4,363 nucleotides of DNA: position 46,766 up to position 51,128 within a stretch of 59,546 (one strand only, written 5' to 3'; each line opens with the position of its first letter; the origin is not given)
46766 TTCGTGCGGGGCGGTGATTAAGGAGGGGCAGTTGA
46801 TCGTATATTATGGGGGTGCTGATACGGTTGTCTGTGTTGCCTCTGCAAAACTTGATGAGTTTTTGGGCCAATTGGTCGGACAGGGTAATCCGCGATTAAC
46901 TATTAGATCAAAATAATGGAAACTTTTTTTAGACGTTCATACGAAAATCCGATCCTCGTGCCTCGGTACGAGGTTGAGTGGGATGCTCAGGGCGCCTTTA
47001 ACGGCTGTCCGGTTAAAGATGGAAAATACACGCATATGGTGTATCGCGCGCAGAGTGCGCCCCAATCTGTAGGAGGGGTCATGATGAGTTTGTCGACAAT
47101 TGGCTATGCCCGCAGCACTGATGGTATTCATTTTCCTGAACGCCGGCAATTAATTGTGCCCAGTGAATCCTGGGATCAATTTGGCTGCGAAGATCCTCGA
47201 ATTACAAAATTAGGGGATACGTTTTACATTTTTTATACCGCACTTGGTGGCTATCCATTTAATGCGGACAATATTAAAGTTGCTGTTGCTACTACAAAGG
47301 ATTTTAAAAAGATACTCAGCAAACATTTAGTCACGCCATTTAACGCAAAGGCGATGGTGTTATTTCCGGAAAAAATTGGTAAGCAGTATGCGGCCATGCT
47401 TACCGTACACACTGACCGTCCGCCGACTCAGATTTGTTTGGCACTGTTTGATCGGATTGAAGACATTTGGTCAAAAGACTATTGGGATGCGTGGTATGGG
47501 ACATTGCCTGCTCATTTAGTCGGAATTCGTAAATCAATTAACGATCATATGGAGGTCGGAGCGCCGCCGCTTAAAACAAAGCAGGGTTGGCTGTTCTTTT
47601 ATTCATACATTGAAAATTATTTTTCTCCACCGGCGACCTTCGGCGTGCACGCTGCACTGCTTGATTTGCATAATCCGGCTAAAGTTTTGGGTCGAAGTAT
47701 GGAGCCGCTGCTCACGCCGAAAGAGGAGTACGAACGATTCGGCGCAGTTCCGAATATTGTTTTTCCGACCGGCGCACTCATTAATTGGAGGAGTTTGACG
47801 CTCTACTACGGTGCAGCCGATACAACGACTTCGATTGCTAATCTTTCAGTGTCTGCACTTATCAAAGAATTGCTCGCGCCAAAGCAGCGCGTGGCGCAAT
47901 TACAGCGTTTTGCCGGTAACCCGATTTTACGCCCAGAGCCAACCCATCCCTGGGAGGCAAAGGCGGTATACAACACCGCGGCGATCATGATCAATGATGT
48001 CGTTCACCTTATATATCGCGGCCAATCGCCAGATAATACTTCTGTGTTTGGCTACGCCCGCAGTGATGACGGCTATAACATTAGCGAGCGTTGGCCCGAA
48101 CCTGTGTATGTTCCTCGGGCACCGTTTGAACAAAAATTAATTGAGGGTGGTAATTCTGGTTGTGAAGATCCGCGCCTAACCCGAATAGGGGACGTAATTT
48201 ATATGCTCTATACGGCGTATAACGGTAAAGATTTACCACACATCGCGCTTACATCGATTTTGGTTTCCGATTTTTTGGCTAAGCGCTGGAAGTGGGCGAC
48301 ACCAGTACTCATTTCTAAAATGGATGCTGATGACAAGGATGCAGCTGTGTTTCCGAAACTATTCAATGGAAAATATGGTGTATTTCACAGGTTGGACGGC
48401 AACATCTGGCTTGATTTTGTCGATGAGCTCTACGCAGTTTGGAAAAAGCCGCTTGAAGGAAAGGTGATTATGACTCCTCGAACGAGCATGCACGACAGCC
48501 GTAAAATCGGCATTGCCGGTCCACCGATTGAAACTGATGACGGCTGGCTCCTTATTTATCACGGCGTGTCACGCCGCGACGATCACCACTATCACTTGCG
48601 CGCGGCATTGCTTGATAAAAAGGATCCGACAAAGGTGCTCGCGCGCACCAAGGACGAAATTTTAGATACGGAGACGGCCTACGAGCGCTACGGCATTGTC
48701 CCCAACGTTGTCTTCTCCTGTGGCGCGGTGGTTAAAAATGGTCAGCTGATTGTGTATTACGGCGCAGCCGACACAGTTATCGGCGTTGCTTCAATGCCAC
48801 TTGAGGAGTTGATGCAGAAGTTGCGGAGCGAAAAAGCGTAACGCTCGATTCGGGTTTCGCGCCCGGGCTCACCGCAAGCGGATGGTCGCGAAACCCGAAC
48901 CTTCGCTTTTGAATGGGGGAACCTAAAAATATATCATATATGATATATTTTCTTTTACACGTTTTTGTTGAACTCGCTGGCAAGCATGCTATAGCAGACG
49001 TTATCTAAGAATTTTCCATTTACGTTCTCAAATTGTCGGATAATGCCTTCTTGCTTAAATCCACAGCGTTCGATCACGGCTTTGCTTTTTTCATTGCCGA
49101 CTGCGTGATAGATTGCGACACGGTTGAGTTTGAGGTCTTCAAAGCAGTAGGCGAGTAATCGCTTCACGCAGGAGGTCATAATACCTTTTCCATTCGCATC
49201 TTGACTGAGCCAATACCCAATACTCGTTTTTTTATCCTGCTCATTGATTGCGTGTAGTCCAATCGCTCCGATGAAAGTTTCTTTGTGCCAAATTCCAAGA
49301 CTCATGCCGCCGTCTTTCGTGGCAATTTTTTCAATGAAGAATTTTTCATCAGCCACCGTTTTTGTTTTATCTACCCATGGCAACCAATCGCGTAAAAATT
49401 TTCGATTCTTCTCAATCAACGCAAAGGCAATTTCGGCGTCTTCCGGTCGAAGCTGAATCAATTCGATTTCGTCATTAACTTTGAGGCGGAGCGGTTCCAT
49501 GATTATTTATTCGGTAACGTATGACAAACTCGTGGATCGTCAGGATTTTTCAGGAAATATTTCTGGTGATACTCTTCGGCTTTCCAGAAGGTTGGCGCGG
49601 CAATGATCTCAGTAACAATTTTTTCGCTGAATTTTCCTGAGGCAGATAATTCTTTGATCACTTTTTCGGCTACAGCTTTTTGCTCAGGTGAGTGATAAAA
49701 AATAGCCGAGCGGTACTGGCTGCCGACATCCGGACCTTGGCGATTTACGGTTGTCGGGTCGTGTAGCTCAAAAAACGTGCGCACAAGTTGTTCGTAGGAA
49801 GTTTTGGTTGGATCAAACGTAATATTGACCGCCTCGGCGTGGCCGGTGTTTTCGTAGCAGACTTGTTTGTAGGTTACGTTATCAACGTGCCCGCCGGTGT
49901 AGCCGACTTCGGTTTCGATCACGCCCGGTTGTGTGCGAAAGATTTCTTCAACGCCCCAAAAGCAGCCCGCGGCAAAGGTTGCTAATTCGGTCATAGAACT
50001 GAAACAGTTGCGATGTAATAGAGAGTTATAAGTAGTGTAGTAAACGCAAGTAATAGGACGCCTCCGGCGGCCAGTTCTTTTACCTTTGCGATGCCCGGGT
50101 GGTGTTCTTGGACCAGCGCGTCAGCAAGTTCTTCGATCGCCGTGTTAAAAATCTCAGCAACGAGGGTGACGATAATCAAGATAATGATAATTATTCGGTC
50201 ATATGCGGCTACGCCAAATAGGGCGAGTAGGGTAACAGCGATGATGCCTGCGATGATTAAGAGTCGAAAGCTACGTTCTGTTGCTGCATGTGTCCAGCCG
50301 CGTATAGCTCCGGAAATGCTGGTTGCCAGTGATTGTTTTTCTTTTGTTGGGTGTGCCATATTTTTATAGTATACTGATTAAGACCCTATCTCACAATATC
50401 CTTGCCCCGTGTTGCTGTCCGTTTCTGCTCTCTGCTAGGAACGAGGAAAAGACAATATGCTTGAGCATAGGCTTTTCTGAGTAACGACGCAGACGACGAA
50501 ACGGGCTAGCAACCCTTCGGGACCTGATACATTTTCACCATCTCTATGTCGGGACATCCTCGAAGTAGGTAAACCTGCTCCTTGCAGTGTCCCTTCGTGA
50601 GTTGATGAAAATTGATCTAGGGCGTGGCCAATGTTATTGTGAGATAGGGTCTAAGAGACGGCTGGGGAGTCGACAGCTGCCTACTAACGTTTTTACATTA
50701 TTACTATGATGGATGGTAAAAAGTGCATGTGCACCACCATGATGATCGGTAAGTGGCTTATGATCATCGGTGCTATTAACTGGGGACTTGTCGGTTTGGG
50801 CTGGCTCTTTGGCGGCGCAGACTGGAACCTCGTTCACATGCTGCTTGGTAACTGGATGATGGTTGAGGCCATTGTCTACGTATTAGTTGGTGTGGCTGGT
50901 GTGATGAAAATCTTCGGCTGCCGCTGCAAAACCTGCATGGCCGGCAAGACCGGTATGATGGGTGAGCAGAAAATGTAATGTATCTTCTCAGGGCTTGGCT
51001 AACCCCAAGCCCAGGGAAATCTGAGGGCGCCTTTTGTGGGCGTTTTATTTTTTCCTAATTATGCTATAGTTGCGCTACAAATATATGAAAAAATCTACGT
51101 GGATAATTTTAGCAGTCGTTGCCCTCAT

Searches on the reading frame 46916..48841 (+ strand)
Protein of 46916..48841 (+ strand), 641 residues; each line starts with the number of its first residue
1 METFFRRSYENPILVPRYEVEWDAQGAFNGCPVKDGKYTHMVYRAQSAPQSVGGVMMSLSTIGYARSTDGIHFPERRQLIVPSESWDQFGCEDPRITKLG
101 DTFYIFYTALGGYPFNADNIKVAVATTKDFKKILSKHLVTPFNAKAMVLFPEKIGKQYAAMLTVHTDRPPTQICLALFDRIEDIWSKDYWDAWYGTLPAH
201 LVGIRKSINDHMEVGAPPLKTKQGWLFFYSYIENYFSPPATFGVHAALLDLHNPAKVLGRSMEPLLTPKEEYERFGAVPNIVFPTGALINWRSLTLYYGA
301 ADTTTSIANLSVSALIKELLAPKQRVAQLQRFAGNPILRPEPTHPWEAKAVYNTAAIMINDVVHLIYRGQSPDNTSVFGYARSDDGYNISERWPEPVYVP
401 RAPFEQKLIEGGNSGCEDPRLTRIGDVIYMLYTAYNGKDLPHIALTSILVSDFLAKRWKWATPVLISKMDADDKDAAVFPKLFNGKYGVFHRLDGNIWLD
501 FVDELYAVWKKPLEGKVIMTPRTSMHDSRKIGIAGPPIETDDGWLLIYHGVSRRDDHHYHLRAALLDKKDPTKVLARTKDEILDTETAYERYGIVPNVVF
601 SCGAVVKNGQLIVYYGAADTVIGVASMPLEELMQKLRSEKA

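Call 46: find_related_loci(query=window:46916-48841:+, collection=genome_contigs, flank=10000)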
Query window:46916-48841:+ (641 aa) in genome_contigs; peptide patterns used: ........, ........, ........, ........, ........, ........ (x = any residue, [..] = any of these).
99 stretches matched a pattern; 26 encode a relative of the query (tblastn E <= 1e-3); 26 distinct loci.
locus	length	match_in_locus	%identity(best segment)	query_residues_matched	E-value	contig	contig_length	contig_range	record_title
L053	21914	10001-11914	54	3-636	0e+0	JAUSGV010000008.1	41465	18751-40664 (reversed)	MAG: Dehalococcoidales bacterium isolate E14_metabat.bin.152 E14_k141_1630108, whole genome shotgun sequence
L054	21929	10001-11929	53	3-637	0e+0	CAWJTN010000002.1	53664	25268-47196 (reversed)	MAG: Candidatus Roizmanbacteria bacterium isolate MFD04408.bin.1.61 genome assembly, contig: contig_78638, whole genome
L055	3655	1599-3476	51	4-638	0e+0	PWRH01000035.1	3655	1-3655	MAG: Candidatus Nealsonbacteria bacterium isolate CSSed10_83 CS-Sed10-C97077, whole genome shotgun sequence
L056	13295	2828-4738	50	7-639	0e+0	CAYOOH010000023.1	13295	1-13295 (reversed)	MAG TPA_asm: uncultured Candidatus Saccharimonadales bacterium isolate SRP200132_co1_41 genome assembly, contig: NODE_81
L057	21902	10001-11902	50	5-636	0e+0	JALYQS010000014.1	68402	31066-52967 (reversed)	MAG: bacterium isolate MDV bin69 SD1454-56_k127_1406657, whole genome shotgun sequence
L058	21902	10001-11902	47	5-636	0e+0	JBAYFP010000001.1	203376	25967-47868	MAG: Candidatus Paceibacterota bacterium isolate SO_2016_GW1_104 scaffold00128_OW334_2016, whole genome shotgun sequence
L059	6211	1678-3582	50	7-638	0e+0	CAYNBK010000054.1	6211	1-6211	MAG TPA_asm: uncultured Pseudomonadales bacterium isolate binchicken_co387_550 genome assembly, contig: NODE_18167_lengt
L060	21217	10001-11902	49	6-637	0e+0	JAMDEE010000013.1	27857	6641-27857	MAG: Patescibacteria group bacterium isolate FK_Sedi_B_Bin.111 NODE_5347_length_27857_cov_3.82099, whole genome shotgun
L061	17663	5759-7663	47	5-636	0e+0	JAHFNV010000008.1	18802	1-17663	MAG: Candidatus Nomurabacteria bacterium isolate nzgw489 NODE_3021_length_18803_cov_7.883631, whole genome shotgun seque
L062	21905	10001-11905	47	5-639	0e+0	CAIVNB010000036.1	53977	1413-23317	uncultured bacterium isolate AlinenLipids_bin-5200 genome assembly, contig: bin-5200:36/88, whole genome shotgun sequenc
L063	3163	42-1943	47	5-636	0e+0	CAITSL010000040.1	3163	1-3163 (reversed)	uncultured bacterium isolate AlinenSediments_bin-3871 genome assembly, contig: bin-3871:40/56, whole genome shotgun sequ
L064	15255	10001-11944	47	5-636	0e+0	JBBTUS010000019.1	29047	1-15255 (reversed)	MAG: Patescibacteria group bacterium isolate H41-bin087_1 H41_bin087_1_000000000019, whole genome shotgun sequence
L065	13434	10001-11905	46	4-636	0e+0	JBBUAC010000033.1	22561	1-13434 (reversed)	MAG: Patescibacteria group bacterium isolate H52-bin012_1 H52_bin012_1_000000000033, whole genome shotgun sequence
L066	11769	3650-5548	47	4-636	0e+0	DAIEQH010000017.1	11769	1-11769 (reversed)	MAG TPA_asm: Candidatus Nomurabacteria bacterium isolate clean1184 NODE_17_length_11769_cov_6.466815, whole genome shotg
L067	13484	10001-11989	46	5-636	7e-180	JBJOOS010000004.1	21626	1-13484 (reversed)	MAG: Candidatus Parcubacteria bacterium isolate watershed3_2019_sw_WHONDRS-S19S_0084_A_bin.15 scaffold_0000218, whole ge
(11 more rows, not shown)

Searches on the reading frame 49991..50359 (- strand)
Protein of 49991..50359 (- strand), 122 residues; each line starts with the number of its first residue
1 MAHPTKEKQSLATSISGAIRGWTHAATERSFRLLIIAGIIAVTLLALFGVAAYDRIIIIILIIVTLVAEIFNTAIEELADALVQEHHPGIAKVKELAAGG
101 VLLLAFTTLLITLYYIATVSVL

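Call 18: find_encoding_contigs(protein=window:49991-50359:-, flank=6000, max_places=6)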
Protein window:49991-50359:- (122 aa): 2 contigs read that carry it; 2 places shown.
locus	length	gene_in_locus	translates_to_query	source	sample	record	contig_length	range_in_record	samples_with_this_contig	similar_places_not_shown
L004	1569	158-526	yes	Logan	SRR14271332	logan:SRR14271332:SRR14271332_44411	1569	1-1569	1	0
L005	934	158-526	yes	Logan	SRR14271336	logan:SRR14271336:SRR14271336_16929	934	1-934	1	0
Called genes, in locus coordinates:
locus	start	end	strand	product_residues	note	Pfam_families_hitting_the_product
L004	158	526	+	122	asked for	PF01219:DAGK_prokar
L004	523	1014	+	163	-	PF01625:PMSR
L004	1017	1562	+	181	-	PF13302:Acetyltransf_3, PF13420:Acetyltransf_4, PF00583:Acetyltransf_1, PF13523:Acetyltransf_8 (weak)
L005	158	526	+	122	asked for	PF01219:DAGK_prokar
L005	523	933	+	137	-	?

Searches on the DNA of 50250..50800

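Call 7: search_rna_families(source=window, start=50250, end=50800, threshold=evalue, max_evalue=10, show_alignments=3)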
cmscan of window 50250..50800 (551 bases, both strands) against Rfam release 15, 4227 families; matches with E-value up to 10: 0.
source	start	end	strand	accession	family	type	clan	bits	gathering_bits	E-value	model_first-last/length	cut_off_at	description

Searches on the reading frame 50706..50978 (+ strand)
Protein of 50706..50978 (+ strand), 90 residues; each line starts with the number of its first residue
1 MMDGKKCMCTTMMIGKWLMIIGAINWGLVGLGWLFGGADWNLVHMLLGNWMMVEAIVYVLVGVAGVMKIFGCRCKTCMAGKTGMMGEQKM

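Call 102: find_encoding_contigs(protein=window:50706-50978:+, flank=3000, max_places=10)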
Protein window:50706-50978:+ (90 aa): no gene with exactly this product is on record in the collection.
